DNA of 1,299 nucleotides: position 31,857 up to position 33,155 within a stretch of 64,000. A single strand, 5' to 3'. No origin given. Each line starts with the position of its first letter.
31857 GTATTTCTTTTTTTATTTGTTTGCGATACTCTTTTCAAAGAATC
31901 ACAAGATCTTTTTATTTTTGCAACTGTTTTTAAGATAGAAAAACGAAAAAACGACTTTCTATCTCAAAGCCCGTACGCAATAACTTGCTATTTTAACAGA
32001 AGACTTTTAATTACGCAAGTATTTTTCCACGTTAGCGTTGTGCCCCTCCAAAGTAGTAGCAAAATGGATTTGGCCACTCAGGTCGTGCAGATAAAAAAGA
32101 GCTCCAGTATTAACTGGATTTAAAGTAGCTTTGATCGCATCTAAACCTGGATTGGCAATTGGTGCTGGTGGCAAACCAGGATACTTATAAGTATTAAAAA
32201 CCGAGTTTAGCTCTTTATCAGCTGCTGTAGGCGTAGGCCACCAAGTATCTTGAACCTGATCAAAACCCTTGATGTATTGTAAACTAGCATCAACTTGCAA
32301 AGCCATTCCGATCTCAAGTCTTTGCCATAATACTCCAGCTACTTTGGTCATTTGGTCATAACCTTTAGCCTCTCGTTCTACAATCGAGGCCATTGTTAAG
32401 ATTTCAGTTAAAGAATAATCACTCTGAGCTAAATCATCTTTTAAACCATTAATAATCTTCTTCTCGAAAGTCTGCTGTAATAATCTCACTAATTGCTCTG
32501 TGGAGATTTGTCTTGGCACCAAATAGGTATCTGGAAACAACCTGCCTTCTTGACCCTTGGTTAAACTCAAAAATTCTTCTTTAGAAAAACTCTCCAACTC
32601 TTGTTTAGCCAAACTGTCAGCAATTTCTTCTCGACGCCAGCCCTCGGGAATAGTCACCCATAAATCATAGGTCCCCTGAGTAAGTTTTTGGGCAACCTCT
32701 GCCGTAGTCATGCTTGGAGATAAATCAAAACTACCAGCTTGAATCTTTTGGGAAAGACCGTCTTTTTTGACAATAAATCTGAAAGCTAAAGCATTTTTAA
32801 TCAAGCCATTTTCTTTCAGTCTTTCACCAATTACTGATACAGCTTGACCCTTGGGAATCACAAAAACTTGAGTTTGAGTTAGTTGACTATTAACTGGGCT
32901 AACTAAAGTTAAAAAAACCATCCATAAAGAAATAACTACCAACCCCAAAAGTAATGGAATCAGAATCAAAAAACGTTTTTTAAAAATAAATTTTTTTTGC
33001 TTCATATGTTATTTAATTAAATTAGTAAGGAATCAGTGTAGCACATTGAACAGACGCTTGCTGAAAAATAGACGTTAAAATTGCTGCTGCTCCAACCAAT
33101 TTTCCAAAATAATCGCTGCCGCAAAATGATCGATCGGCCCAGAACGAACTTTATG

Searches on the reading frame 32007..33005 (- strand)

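Call 72: search_protein_families(library=pfam, proteins=[window:32007-33005:-], max_evalue=0.00001)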
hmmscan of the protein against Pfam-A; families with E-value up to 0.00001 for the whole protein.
window:32007-33005:- (332 aa): 1 family
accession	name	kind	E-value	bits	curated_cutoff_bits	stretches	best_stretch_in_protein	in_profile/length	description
PF02618.21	YceG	-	1.3e-74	251.5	32.4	1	48-328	1-275/275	YceG-like family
